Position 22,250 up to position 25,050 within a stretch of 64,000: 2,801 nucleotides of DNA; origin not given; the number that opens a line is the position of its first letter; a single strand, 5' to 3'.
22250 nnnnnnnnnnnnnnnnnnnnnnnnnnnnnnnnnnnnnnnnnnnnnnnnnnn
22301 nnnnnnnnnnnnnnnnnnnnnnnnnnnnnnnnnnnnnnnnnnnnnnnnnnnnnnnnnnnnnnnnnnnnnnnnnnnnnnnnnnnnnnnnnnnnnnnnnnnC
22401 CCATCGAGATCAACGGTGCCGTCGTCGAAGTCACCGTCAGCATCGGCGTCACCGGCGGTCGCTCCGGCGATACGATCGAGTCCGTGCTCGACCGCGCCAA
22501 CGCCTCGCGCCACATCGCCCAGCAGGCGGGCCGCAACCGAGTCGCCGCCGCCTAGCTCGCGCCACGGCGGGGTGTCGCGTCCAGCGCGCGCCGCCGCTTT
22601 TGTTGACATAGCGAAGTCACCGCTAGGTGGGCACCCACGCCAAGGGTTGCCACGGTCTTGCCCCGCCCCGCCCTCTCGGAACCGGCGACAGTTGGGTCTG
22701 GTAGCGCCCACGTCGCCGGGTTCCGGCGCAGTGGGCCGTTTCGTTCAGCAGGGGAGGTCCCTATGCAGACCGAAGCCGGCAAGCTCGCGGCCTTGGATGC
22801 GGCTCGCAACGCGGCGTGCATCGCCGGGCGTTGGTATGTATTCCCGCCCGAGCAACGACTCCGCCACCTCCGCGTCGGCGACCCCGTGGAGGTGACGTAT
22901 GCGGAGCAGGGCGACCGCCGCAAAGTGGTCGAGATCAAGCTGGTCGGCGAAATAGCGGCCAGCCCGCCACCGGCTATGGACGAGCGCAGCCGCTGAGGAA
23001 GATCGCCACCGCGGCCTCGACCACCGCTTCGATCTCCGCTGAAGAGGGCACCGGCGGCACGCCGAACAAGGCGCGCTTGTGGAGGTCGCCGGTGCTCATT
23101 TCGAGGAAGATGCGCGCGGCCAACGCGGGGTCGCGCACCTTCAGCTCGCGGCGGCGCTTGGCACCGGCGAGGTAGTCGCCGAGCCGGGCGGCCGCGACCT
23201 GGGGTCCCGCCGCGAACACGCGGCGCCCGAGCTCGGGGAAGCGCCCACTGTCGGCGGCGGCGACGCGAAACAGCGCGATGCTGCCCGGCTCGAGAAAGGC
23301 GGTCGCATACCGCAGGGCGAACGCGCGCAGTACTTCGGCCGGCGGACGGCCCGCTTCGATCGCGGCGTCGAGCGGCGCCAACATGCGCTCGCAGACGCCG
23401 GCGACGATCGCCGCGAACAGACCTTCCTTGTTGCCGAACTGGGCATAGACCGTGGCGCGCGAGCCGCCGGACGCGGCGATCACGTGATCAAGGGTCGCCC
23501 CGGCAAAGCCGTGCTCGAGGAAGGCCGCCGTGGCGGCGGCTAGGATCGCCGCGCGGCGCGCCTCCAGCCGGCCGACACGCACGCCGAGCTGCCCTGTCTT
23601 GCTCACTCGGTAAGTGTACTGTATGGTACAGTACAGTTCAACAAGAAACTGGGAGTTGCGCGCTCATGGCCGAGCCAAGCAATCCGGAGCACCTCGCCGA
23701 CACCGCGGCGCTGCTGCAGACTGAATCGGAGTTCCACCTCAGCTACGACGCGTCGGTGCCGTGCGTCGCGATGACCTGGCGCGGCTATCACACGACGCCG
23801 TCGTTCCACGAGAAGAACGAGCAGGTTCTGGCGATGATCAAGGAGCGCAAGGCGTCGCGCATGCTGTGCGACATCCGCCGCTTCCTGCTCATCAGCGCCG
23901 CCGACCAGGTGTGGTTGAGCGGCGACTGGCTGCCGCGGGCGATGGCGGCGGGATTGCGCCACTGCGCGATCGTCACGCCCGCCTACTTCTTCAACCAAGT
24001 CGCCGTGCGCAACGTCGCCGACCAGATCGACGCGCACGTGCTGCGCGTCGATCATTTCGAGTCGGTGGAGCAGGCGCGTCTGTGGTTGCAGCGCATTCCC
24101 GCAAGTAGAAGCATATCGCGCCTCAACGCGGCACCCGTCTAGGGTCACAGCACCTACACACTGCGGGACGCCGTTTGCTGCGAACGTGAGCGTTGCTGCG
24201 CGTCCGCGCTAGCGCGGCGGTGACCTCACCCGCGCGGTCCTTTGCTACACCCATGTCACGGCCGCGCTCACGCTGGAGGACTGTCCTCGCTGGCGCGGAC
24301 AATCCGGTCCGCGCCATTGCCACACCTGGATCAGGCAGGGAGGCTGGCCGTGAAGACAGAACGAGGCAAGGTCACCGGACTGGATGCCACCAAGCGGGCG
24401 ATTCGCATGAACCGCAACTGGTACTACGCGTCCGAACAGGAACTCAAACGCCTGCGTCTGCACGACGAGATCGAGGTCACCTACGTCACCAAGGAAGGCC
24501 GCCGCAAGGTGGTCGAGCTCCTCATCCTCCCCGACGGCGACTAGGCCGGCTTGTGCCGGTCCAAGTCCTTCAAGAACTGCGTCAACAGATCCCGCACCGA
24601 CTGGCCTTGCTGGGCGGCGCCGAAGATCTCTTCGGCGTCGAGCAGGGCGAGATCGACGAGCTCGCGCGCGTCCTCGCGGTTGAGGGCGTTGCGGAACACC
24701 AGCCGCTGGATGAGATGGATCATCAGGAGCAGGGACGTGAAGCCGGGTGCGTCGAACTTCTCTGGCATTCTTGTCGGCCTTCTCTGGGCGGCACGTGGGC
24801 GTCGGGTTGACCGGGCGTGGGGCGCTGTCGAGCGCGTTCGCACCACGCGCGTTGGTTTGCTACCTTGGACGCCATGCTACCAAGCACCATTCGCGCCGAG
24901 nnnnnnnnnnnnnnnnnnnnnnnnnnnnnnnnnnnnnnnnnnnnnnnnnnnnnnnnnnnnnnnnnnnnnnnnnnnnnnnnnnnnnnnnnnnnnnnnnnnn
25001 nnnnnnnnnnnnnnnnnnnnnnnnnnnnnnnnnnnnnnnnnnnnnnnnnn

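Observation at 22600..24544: Two paralogous ~65-77 aa proteins bracketing a TetR gene with a perfect palindromic operator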

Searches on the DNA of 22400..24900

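Call 7: search_rna_families(source=window, start=22400, end=24900, threshold=evalue, max_evalue=10)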
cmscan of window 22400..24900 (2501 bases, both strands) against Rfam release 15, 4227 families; matches with E-value up to 10: 2.
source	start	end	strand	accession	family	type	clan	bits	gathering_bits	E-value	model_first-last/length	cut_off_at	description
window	22731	22813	+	RF02275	Hammerhead_HH9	Gene; ribozyme;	CL00010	19.5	52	0.17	1-77/77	no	Hammerhead ribozyme HH9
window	22601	22704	-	RF02038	SPRY4-IT1_1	Gene; lncRNA;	-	14.6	50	9.8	1-91/91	no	SPRY4-IT1 conserved region 1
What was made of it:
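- On Structured cis-regulatory leader (riboswitch or similar): At E<=10 there are only two chance-level hits (call 7).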

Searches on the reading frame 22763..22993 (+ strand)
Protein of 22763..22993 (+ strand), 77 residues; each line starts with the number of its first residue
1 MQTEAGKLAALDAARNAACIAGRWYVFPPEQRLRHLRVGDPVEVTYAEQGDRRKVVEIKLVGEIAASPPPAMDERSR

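Call 4: search_protein_families(library=pfam, proteins=[window:22763-22993:+], max_evalue=1)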
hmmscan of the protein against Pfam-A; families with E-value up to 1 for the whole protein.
seq(77 aa): 0 families

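Call 10: search_protein_families(library=ncbifam, proteins=[window:22763-22993:+], max_evalue=1)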
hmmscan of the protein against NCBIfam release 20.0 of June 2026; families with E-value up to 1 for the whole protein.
seq(77 aa): 0 families
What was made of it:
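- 22763..22996 (+): Gene A: a 77-aa cytoplasmic mini OB-barrel protein with a 15-aa C-terminal tail. Its last 23 nt overlap the 3' end of the TetR gene on the other strand. There is no Pfam or NCBIfam hit (calls 4, 10).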

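Call 11: find_homologous_proteins(query=window:22763-22993:+, max_evalue=0.01)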
Query seq(77 aa) (77 aa): 5 proteins with E <= 0.01 among 7 candidates.
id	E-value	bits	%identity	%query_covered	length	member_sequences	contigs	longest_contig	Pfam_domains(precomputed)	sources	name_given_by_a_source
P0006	1.6e-43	163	100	100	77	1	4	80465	-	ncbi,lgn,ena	-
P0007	2.0e-37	144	88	99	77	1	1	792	-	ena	-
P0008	5.0e-29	117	79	100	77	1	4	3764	-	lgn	-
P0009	5.5e-28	114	75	100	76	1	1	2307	-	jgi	jgi:multidrug resistance efflux pump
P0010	2.9e-27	112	77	100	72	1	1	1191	-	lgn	-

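Call 23: find_encoding_contigs(protein=P0008, flank=5000, max_places=4)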
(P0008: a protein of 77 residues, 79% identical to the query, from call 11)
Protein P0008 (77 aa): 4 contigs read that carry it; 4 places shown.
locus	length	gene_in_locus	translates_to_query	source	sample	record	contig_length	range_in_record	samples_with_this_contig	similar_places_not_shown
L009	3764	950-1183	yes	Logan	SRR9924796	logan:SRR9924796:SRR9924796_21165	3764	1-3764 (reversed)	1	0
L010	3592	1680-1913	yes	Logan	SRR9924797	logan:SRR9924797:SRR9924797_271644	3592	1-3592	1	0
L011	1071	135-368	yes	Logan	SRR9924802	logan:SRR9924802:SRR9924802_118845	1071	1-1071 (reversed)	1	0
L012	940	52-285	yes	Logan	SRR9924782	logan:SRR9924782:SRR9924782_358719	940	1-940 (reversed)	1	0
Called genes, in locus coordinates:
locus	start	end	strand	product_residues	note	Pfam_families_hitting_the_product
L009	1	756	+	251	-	?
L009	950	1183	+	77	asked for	-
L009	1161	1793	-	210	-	PF00440:TetR_N, PF14246:TetR_C_7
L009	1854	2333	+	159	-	PF11964:SpoIIAA-like (weak)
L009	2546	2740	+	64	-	-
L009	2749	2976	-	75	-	-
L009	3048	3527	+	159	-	PF04115:Ureidogly_lyase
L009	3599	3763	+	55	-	?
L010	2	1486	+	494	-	?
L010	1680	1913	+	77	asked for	-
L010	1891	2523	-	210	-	PF00440:TetR_N, PF14246:TetR_C_7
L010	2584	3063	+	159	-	PF11964:SpoIIAA-like (weak)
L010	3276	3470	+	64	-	-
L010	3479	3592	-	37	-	?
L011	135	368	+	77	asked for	-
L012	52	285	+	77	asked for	-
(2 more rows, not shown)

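Call 24: find_encoding_contigs(protein=P0009, flank=5000, max_places=3)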
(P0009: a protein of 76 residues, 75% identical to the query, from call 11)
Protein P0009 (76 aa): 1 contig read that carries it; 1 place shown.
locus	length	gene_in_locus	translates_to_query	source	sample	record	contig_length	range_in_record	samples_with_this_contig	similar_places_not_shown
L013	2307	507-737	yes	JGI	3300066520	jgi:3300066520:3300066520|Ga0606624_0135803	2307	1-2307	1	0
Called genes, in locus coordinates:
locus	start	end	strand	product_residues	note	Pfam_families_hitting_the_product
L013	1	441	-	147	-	?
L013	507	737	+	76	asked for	-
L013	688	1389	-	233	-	PF00440:TetR_N, PF14246:TetR_C_7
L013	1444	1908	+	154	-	PF11964:SpoIIAA-like (weak)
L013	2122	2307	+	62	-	?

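Call 40: find_encoding_contigs(protein=P0010, flank=5000, max_places=3)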
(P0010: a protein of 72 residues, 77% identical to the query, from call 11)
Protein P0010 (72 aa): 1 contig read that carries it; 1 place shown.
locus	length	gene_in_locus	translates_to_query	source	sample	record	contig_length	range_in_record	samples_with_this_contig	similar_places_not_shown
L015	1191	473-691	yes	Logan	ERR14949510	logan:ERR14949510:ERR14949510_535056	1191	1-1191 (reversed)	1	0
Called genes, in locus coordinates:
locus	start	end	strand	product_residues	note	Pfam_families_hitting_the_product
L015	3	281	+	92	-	?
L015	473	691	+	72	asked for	-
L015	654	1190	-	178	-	?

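Call 50: search_protein_families(library=padloc, proteins=[window:22763-22993:+], max_evalue=1)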
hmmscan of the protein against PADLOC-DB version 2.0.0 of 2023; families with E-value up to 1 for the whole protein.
seq(77 aa): 1 family
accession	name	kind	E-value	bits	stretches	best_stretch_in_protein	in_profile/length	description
PDLC04483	PDC-M16B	-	0.019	11.6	1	35-59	371-395/537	-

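Call 51: search_protein_families(library=phrogs, proteins=[window:22763-22993:+], max_evalue=1)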
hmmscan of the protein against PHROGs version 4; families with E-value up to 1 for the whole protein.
seq(77 aa): 1 family
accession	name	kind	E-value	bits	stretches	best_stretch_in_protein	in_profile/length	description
phrog_5785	-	unknown function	0.33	11.5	1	35-62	5-32/80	-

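Call 68: find_encoding_contigs(protein=P0006, flank=3000, max_places=4)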
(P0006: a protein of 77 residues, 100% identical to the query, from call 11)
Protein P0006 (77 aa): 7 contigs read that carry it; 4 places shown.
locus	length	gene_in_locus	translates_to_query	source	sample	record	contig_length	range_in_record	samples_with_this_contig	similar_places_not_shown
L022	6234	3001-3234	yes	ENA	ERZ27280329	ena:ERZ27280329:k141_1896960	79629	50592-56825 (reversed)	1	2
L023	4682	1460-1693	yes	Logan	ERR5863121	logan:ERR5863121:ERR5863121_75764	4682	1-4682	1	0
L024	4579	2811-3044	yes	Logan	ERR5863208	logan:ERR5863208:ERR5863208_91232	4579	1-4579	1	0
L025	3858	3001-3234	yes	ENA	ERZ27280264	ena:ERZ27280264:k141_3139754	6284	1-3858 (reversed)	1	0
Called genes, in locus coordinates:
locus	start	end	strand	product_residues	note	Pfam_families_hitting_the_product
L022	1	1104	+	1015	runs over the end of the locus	PF13385:Laminin_G_3, PF13385:Laminin_G_3, PF17803:Cadherin_4, PF17892:Cadherin_5, PF17963:Big_9, PF13229:Beta_helix, PF00801:PKD, PF18911:PKD_4, +2 more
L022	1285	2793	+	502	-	PF05231:MASE1, PF00990:GGDEF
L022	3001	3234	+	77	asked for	-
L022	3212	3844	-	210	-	PF00440:TetR_N, PF14246:TetR_C_7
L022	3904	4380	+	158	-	PF11964:SpoIIAA-like (weak)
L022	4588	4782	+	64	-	-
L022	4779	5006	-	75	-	-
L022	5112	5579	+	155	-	PF04115:Ureidogly_lyase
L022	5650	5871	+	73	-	-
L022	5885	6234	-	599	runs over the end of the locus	PF00664:ABC_membrane, PF00005:ABC_tran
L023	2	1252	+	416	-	?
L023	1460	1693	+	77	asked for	-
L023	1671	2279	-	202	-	PF00440:TetR_N, PF14246:TetR_C_7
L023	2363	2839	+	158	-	PF11964:SpoIIAA-like (weak)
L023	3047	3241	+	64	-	-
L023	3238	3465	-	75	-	-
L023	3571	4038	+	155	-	PF04115:Ureidogly_lyase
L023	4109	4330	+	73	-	-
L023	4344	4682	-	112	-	?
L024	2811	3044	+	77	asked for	-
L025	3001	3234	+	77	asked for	-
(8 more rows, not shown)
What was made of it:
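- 22763..22996 (+): An identical protein is seen on 7 contigs (call 68).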
